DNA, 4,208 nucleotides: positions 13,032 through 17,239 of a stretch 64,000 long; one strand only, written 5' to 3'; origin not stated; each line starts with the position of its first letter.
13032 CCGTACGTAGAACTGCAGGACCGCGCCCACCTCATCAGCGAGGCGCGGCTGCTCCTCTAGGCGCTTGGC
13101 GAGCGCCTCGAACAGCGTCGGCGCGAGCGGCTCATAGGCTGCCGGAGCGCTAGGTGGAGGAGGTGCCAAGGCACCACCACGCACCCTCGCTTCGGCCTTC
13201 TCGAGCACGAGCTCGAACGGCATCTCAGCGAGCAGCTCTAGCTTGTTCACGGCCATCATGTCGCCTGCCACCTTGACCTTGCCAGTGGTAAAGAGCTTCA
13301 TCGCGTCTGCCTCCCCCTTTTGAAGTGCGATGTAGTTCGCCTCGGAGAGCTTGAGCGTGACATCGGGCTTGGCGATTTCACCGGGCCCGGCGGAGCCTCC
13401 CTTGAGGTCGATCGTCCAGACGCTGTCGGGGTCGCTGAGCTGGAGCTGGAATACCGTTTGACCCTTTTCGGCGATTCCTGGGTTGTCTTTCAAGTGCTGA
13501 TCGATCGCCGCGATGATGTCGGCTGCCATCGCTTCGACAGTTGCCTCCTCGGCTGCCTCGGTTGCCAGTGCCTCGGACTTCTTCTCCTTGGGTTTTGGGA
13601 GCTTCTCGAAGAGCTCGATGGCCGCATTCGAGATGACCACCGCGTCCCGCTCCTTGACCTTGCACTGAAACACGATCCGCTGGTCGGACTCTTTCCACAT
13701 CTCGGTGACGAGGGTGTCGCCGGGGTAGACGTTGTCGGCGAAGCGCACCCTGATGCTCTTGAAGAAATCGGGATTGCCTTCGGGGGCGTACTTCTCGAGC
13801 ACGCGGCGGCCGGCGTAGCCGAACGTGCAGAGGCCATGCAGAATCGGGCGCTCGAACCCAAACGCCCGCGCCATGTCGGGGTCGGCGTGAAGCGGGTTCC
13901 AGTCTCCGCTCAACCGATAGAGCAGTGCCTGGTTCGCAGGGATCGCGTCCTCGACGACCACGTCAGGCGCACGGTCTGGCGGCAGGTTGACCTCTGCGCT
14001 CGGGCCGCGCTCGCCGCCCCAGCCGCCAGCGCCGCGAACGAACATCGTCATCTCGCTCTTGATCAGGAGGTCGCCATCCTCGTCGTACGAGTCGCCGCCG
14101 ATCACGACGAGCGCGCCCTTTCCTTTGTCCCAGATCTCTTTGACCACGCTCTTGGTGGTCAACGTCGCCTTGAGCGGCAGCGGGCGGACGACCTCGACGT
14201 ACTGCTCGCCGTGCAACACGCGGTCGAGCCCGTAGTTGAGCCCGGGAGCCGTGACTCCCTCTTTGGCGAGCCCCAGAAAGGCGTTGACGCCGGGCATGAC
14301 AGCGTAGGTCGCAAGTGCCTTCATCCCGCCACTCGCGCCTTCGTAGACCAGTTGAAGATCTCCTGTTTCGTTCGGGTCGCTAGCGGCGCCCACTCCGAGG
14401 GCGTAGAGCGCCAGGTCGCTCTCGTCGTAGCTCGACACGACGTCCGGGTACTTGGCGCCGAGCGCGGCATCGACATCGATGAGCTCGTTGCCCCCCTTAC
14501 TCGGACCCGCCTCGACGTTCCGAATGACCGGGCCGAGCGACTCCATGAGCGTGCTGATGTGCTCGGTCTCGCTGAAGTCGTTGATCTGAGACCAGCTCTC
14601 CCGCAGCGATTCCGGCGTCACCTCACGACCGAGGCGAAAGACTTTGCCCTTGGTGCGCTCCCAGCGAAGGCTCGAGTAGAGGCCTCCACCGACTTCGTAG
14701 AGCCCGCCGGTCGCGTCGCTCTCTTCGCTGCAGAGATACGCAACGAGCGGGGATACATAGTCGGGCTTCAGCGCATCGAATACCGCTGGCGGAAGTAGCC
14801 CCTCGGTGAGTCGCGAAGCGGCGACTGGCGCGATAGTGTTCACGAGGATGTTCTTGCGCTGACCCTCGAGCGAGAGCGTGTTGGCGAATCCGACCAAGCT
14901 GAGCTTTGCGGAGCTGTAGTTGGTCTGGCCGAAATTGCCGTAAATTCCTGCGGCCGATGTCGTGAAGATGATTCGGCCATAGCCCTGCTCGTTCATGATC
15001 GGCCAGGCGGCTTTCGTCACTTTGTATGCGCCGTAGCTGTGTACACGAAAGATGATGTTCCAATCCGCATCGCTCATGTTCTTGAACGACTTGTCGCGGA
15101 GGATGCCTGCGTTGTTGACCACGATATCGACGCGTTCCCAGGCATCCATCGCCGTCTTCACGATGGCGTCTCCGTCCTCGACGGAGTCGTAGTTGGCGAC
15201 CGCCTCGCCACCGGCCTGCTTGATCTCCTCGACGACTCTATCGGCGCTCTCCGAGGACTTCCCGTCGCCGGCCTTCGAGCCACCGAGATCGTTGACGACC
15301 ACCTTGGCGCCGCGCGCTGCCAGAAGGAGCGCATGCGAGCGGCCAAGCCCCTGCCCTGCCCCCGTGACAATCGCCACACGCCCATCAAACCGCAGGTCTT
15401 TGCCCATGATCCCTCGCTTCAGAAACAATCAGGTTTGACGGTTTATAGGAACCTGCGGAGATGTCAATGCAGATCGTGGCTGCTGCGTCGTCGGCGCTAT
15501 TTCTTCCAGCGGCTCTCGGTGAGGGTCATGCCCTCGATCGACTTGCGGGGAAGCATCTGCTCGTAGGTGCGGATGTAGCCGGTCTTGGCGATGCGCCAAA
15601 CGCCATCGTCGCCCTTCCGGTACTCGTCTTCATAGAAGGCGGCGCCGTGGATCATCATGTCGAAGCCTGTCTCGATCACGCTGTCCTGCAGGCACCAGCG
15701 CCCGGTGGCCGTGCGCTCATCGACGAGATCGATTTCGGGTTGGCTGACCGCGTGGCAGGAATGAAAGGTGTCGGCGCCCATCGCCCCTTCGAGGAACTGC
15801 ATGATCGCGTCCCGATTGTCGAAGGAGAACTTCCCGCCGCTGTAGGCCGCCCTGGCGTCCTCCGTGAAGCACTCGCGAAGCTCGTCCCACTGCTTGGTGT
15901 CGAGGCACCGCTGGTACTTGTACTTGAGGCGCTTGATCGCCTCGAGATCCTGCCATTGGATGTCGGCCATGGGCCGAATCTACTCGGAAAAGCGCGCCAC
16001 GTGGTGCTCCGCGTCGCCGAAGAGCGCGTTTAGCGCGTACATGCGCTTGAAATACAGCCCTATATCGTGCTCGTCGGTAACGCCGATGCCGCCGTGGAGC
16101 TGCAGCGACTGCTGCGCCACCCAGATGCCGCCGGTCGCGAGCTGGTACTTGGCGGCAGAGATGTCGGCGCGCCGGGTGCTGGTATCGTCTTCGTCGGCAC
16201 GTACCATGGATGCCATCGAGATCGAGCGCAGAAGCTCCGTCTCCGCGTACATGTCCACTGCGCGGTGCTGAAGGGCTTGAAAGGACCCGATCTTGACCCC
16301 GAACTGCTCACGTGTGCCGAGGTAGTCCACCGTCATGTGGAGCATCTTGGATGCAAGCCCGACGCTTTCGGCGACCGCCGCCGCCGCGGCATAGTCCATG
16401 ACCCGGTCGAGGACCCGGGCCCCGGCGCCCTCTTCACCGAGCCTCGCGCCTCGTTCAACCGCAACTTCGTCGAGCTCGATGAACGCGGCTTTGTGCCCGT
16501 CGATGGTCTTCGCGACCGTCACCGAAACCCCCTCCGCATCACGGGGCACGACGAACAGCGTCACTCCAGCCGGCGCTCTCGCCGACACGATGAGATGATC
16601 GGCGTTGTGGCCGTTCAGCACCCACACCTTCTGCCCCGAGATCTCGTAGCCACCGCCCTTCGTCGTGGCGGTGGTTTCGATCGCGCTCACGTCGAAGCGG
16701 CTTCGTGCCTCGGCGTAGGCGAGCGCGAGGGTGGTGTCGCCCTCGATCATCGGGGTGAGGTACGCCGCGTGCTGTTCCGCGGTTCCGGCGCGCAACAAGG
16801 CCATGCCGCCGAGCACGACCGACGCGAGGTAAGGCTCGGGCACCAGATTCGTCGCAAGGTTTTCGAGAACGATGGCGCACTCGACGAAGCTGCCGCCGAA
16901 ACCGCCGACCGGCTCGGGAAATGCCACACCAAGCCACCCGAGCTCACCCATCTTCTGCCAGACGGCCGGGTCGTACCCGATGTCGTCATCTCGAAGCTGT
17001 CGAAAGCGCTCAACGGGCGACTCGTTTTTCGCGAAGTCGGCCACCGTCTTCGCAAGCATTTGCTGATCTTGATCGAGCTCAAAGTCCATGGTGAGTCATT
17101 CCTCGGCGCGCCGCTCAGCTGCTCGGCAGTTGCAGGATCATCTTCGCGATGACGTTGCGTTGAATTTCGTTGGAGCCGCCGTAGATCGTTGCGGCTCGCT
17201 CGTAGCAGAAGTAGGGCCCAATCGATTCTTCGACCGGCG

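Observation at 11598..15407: Peroxisome-like MFE-2 plus SCPx module, with both SCP2 domains on the MFE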

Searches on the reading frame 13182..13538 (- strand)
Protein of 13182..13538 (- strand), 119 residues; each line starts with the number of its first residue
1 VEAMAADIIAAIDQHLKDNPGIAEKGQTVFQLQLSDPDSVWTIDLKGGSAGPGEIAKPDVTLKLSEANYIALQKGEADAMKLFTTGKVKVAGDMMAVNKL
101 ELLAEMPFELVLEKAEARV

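Call 15: search_solved_structures(query=window:13182-13538:-, max_evalue=1, show_alignments=5)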
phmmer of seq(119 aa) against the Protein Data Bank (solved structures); distinct sequences matched with E-value up to 1: 14.
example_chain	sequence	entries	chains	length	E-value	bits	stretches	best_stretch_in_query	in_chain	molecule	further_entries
1ikt_A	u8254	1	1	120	1e-08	38.6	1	9-104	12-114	ESTRADIOL 17 BETA-DEHYDROGENASE 4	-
6z1x_A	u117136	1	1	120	1.4e-08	38.1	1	9-104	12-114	Peroxisomal multifunctional enzyme type 2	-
6z1w_A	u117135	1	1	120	1.4e-08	38.1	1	9-104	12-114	Peroxisomal multifunctional enzyme type 2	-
8af2_A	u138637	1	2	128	2.1e-08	37.5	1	9-104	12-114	Enoyl-CoA hydratase 2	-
8af3_A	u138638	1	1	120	4.9e-08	36.4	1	9-103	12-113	Enoyl-CoA hydratase 2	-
2c0l_B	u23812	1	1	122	3.9e-07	33.5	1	37-107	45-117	NONSPECIFIC LIPID-TRANSFER PROTEIN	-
1qnd_A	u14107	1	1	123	4e-07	33.4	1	37-107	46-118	NONSPECIFIC LIPID-TRANSFER PROTEIN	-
4jgx_A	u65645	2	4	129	9.5e-07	32.2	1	36-101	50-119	Fatty acid-binding protein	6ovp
1c44_A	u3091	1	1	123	1.4e-06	31.7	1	37-107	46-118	PROTEIN (STEROL CARRIER PROTEIN 2)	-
4uei_A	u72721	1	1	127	5.6e-05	26.5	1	37-101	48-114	STEROL CARRIER PROTEIN 2/3-OXOACYL-COA THIOLASE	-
2nbm_A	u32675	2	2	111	0.0016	21.8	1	23-100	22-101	Sterol carrier protein 2-like 2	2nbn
3bdq_A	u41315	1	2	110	0.0018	21.7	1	22-100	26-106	Sterol carrier protein 2-like 2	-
2qzt_A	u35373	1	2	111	0.0023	21.3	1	22-100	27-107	Sterol carrier protein 2-like 2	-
3geh_A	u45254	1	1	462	0.36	14.3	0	37-63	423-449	tRNA modification GTPase mnmE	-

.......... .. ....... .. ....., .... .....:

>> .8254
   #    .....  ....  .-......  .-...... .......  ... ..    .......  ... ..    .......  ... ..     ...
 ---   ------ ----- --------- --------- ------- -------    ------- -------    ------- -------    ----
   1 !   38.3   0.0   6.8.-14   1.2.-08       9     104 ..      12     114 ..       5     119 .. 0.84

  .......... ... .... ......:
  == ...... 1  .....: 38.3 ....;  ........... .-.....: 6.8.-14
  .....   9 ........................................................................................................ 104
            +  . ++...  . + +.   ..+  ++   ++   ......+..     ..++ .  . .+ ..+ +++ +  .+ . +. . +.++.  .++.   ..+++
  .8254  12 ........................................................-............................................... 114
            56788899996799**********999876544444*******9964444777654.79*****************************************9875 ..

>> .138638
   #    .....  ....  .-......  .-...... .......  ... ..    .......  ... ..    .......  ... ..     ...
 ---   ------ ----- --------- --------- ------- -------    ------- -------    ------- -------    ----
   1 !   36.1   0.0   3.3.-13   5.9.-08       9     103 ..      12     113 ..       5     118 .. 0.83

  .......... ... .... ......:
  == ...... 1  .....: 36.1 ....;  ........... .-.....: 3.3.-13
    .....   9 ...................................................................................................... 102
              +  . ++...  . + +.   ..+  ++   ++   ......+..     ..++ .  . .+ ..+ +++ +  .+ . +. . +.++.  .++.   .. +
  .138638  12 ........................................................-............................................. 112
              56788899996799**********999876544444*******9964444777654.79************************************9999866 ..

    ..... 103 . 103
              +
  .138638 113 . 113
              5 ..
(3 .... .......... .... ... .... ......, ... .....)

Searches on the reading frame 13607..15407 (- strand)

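Call 68: search_dna_similar(query=window:13607-15407:-, collection=plasmids, mode=protein, max_evalue=1e-40, max_rows=25)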
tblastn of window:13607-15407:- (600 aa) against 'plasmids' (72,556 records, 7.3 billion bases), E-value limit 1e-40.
Records with a match: 154; places in all: 212; records where one place covers at least 80% of the query: 12.
Best place of each record, by identity: <60% 154.
By first word of the organism name: Sulfitobacter 21; Pseudosulfitobacter 21; Rhodococcus 20; Sphingobium 14; Cupriavidus 5; Novosphingobium 5; Streptomyces 5; Rhizobium 5; Variovorax 4; Sphingopyxis 3; and 36 more.
By predicted mobility (MOB-suite, as given by PLSDB): non-mobilizable 97; mobilizable 30; conjugative 27.
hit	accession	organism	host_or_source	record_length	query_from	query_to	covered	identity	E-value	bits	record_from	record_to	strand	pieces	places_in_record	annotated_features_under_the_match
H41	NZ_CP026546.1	Cupriavidus metallidurans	single cell,soil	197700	3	599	100%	39.3%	2e-101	345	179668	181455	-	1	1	SDR family NAD(P)-dependent oxidoreductase | MaoC/PaaZ C-terminal domain-containing protein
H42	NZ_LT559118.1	Nonomuraea gerenzanensis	-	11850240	8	571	94%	39.4%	4e-88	306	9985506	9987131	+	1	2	none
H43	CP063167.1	Variovorax paradoxus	-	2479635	7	594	86%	43.0%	2e-48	357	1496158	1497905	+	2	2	SDR family oxidoreductase | MaoC family dehydratase N-terminal domain-containing protein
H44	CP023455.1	Rhodobacteraceae bacterium QY30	whole organism,paddy soil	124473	7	587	97%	38.0%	1e-88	308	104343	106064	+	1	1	record has no annotation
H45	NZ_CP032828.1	Sphingomonas paeninsulae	whole organism,soil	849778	1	599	95%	38.6%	2e-86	347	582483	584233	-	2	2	SDR family NAD(P)-dependent oxidoreductase | MaoC family dehydratase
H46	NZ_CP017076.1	Novosphingobium resinovorum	single cell,soil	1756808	7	597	96%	37.7%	1e-76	314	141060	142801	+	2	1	none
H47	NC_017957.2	Tistrella mobilis KA081020-065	-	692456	9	594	84%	42.4%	6e-46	352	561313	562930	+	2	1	MaoC/PaaZ C-terminal domain-containing protein | SDR family NAD(P)-dependent oxidoreductase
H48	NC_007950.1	Polaromonas sp. JS666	-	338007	1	599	89%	39.5%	4e-45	349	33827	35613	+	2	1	SDR family oxidoreductase | MaoC/PaaZ C-terminal domain-containing protein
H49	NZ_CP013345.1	Sphingopyxis macrogoltabida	whole organism,activated sludge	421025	7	587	97%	35.1%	9e-78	276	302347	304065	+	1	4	SDR family NAD(P)-dependent oxidoreductase | MaoC/PaaZ C-terminal domain-containing protein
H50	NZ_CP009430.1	Sphingopyxis macrogoltabida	soil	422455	7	587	97%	35.1%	9e-78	276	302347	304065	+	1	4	SDR family NAD(P)-dependent oxidoreductase | MaoC/PaaZ C-terminal domain-containing protein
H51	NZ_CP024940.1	Paraburkholderia hospita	soil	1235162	23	599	96%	34.4%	4e-93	320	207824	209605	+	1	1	record has no annotation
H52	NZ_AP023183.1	Paraburkholderia sp. PGU19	Physopelta gutta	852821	7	599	99%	33.4%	2e-89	310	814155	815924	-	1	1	SDR family NAD(P)-dependent oxidoreductase | MaoC family dehydratase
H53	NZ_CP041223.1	Porphyrobacter sp. YT40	Single strain,Coastal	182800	1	300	50%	53.0%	3e-84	295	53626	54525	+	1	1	SDR family oxidoreductase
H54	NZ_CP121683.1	Streptomyces cathayae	microorganism,rhizosphere soil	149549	1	382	64%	40.1%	3e-66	242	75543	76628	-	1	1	SDR family NAD(P)-dependent oxidoreductase | VOC family protein | acetyl-CoA acetyltransferase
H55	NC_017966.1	Tistrella mobilis KA081020-065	-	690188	5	316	52%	48.0%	4e-71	256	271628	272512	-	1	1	SDR family NAD(P)-dependent oxidoreductase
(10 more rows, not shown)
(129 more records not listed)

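Call 69: get_annotated_region(hit=H41, flank=3000)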
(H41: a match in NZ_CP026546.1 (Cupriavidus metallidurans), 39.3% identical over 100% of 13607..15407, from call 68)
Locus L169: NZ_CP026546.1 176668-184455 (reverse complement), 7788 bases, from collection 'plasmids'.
description: Cupriavidus metallidurans strain Ni-2 plasmid unnamed2
organism: Cupriavidus metallidurans (NCBI taxid 119219)
taxonomy: Bacteria; Pseudomonadota; Betaproteobacteria; Burkholderiales; Burkholderiaceae; Cupriavidus; Cupriavidus metallidurans
host: -; source: single cell,soil; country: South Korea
typing (MOB-suite, as given by PLSDB): non-mobilizable; replicon rep_cluster_332
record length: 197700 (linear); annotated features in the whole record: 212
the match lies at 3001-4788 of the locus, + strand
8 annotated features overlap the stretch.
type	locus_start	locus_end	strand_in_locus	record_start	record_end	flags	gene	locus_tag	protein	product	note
CDS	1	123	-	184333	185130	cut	-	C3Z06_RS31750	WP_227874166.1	DUF2092 domain-containing protein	-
CDS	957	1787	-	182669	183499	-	-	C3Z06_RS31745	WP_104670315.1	IclR family transcriptional regulator C-terminal domain-containing protein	-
CDS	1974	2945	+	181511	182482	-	-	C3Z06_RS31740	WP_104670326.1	tripartite tricarboxylate transporter substrate binding protein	-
CDS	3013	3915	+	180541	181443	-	-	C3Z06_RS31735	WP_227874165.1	SDR family NAD(P)-dependent oxidoreductase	-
CDS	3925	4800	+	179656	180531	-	-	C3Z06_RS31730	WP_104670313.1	MaoC/PaaZ C-terminal domain-containing protein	-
CDS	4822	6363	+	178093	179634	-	-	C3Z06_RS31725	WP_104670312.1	AMP-binding protein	-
CDS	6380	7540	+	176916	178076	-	-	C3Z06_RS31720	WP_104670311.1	acyl-CoA dehydrogenase family protein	-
CDS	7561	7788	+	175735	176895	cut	-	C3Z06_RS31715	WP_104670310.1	acetyl-CoA acetyltransferase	-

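Call 70: get_annotated_region(hit=H45, flank=3000)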
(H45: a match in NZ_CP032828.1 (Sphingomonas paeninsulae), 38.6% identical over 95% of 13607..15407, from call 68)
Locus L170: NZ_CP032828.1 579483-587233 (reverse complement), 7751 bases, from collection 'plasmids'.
description: Sphingomonas paeninsulae strain YZ-8 plasmid unnamed1, complete sequence
organism: Sphingomonas paeninsulae (NCBI taxid 2319844)
taxonomy: Bacteria; Pseudomonadota; Alphaproteobacteria; Sphingomonadales; Sphingomonadaceae; Sphingomonas; Sphingomonas paeninsulae
host: -; source: whole organism,soil; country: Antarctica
typing (MOB-suite, as given by PLSDB): non-mobilizable
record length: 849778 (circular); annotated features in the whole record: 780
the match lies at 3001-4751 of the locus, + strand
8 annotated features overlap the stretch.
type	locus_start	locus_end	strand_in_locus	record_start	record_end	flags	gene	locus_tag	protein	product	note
CDS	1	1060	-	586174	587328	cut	-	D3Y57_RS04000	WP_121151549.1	acyl-CoA dehydrogenase family protein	-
CDS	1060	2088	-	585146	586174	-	-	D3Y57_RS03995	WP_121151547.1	acyl-CoA dehydrogenase family protein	-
CDS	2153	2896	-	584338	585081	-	-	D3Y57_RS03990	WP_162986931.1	helix-turn-helix domain-containing protein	GO:0006355 - regulation of DNA-templated transcription [Evidence IEA]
CDS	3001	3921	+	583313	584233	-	-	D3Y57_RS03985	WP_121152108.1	SDR family NAD(P)-dependent oxidoreductase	-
CDS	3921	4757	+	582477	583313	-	-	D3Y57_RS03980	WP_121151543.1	MaoC family dehydratase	-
CDS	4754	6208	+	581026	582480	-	-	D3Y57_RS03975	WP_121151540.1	OB-fold domain-containing protein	-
CDS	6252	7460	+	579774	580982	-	-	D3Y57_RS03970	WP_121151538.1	acetyl-CoA acetyltransferase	-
CDS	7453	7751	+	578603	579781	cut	-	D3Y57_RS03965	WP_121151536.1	acyl-CoA dehydrogenase family protein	-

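Call 71: get_annotated_region(hit=H42, flank=1000)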
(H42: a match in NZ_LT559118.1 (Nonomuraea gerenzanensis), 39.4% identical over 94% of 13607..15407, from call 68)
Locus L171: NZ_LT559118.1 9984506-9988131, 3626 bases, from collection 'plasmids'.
description: Nonomuraea gerenzanensis isolate nono1 plasmid I, complete sequence
organism: Nonomuraea gerenzanensis (NCBI taxid 93944)
taxonomy: Bacteria; Actinomycetota; Actinomycetes; Streptosporangiales; Streptosporangiaceae; Nonomuraea; Nonomuraea gerenzanensis
host: -; source: -; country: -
typing (MOB-suite, as given by PLSDB): non-mobilizable
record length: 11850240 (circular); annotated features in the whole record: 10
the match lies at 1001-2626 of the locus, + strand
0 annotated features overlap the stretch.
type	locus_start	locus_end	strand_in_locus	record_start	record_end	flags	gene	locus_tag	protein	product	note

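Call 72: get_annotated_region(hit=H48, flank=1000)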
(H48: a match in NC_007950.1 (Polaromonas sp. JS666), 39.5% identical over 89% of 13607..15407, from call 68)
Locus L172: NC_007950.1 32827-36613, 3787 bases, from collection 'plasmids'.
description: Polaromonas sp. JS666 plasmid 2, complete sequence
organism: Polaromonas sp. JS666 (NCBI taxid 296591)
taxonomy: Bacteria; Pseudomonadota; Betaproteobacteria; Burkholderiales; Comamonadaceae; Polaromonas; Polaromonas sp. JS666
host: -; source: -; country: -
typing (MOB-suite, as given by PLSDB): conjugative; replicon rep_cluster_7; relaxase MOBH; mating-pair formation MPF_T
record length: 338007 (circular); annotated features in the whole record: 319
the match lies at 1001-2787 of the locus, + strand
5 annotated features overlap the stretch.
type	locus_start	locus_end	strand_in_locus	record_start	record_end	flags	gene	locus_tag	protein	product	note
CDS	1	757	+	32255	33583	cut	-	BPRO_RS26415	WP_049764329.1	DcaP family trimeric outer membrane transporter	-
CDS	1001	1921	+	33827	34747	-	-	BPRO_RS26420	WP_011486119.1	SDR family oxidoreductase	-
CDS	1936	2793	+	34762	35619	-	-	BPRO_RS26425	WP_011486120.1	MaoC/PaaZ C-terminal domain-containing protein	-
CDS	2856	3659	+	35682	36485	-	-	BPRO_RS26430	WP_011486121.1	enoyl-CoA hydratase/isomerase family protein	-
CDS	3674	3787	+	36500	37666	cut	-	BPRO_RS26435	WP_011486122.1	acyl-CoA dehydrogenase family protein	-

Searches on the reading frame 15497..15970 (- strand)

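Call 89: search_protein_families(library=pfam, proteins=[window:15497-15970:-], max_evalue=0.01)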
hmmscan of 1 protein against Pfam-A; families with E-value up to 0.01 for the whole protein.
window:15497-15970:- (157 aa): 4 families
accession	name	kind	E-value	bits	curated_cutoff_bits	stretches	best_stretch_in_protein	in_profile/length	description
PF13577.12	SnoaL_4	-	1.2e-29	103.3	24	1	7-129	4-124/126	SnoaL-like domain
PF12680.13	SnoaL_2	-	7.2e-06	27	27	1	19-114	4-93/102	SnoaL-like domain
PF14534.12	DUF4440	-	0.00065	20.5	25.2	1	12-69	1-57/107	Domain of unknown function (DUF4440)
PF02982.20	Scytalone_dh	-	0.0036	17.6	27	0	4-93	2-96/160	Scytalone dehydratase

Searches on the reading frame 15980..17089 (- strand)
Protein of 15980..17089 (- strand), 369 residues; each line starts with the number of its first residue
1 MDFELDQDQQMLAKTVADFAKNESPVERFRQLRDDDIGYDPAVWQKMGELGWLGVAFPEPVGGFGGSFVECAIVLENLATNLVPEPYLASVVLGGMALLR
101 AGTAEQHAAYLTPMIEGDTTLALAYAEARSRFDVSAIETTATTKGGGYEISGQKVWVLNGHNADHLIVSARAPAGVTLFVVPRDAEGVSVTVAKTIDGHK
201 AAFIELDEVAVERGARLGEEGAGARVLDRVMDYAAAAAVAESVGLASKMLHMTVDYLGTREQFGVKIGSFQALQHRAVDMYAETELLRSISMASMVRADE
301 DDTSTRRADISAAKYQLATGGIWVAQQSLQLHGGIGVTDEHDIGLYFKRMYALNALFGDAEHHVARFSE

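Call 7: search_protein_families(library=pfam, proteins=[window:15980-17089:-], max_evalue=0.001)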
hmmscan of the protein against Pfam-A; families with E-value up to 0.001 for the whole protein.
window:15980-17089:- (369 aa): 3 families
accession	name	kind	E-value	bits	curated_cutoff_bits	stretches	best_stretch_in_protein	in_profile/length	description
PF02771.21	Acyl-CoA_dh_N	-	1.8e-23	83.5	22.9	1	7-118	2-113/113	Acyl-CoA dehydrogenase, N-terminal domain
PF00441.29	Acyl-CoA_dh_1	-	3.7e-22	79.5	22.4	1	221-364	1-142/150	Acyl-CoA dehydrogenase, C-terminal domain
PF02770.24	Acyl-CoA_dh_M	-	3e-15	56.6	33.3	1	122-202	1-90/97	Acyl-CoA dehydrogenase, middle domain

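Call 82: search_protein_families(library=ncbifam, proteins=[window:15980-17089:-], max_evalue=1e-10)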
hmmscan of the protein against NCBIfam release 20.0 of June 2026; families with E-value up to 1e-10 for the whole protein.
window:15980-17089:- (369 aa): 15 families
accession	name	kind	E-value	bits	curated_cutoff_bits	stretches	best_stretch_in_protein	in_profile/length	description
TIGR03203.1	pimD_small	equivalog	9.3e-97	324.5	652.7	1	2-368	1-373/378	pimeloyl-CoA dehydrogenase small subunit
NF042972.1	AcrlCoAredClosAcrC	equivalog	5.1e-44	150.5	640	1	1-341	1-346/378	acryloyl-CoA reductase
NF050027.1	acylCoADhIpdE2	equivalog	4.4e-43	147.9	450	2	185-366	142-305/311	acyl-CoA dehydrogenase IpdE2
NF053553.1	prodigi_MBC_PigA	equivalog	8.5e-43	146.9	500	1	1-343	1-351/381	prodigiosin MBC biosynthesis dehydrogenase PigA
NF045552.1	GlutCoADH_Des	equivalog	4.7e-40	138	470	1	1-350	1-358/387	glutaryl-CoA dehydrogenase Acd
NF045652.1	ProlPCPDhRedW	equivalog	1.5e-38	132.6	650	1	7-340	2-343/376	L-prolyl-[peptidyl-carrier protein] dehydrogenase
NF008997.0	PRK12341.1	equivalog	6.6e-38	130.8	537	1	1-347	1-352/382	acyl-CoA dehydrogenase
NF058590.1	AcCoDHFadEBacil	equivalog_domain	1.2e-32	113.2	600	1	4-344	20-383/586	acyl-CoA dehydrogenase FadE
NF002885.1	PRK03354.1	equivalog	1.2e-31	110.1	540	1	1-348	1-350/378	crotonobetainyl-CoA dehydrogenase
NF042439.1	SulpropCoADesulf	equivalog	2e-27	95.9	600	1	39-342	25-341/379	3-sulfinopropanoyl-CoA desulfinase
NF043006.1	CyhCrbnylCoADH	equivalog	5e-26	91.6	650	1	34-348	31-352/380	cyclohexane-1-carbonyl-CoA dehydrogenase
TIGR03207.1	cyc_hxne_CoA_dh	equivalog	2.7e-25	88.9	575.35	1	5-338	1-339/372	cyclohexanecarboxyl-CoA dehydrogenase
NF052270.1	Staph_DH_FadE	equivalog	5.3e-22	78.1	600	1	93-353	112-375/400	acyl-CoA dehydrogenase FadE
NF049984.1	Rv1679_FadE16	equivalog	5e-18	65.5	600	1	45-348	31-342/371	Rv1679 family acyl-CoA dehydrogenase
TIGR03204.1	pimC_large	equivalog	3e-16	59.3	623.85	1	5-225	4-234/395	pimeloyl-CoA dehydrogenase large subunit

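Call 84: search_solved_structures(query=window:15980-17089:-, max_evalue=1e-15)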
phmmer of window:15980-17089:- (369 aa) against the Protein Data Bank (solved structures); distinct sequences matched with E-value up to 1e-15: 70 (the best 60 are shown).
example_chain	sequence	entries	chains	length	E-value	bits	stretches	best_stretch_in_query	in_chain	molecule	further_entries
6wy8_A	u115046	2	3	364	1.7e-43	152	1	1-364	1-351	Acyl-CoA dehydrogenase domain protein Tcur3481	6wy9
4l1f_A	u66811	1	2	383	1.5e-36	129.1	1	1-349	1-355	Acyl-CoA dehydrogenase domain protein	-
4o5m_A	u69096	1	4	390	5.1e-36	127.4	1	1-348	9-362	Isovaleryl-CoA dehydrogenase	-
6fah_C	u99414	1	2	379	1.1e-34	123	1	7-347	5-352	Caffeyl-CoA reductase-Etf complex subunit CarC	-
9jq4_A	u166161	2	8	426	1.7e-33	119.1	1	5-353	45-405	Isovaleryl-CoA dehydrogenase, mitochondrial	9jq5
4kto_A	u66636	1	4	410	3.4e-33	118.1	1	16-348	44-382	isovaleryl-CoA dehydrogenase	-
4x28_D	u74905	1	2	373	3.6e-33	118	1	7-359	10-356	Acyl-CoA dehydrogenase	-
1ivh_A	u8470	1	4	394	6.5e-33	117.2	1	5-353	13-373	ISOVALERYL-COA DEHYDROGENASE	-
1ukw_A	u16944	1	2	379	6.9e-33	117.1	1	1-347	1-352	acyl-CoA dehydrogenase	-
8sgr_A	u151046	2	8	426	8.6e-33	116.8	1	5-353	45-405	Isovaleryl-CoA dehydrogenase, mitochondrial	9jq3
3mpi_A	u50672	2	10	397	8.2e-32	113.6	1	1-349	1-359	Glutaryl-CoA dehydrogenase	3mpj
7y0a_A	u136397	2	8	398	1.1e-31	113.1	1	3-343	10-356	Short-chain specific acyl-CoA dehydrogenase, mitochondrial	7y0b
8sgs_A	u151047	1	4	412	1.3e-31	112.9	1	3-343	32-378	Short-chain specific acyl-CoA dehydrogenase, mitochondrial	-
1jqi_A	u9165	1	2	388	4.7e-31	111.1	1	3-349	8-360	short chain acyl-CoA dehydrogenase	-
2vig_A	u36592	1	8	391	4.9e-31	111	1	3-343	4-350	SHORT-CHAIN SPECIFIC ACYL-COA DEHYDROGENASE,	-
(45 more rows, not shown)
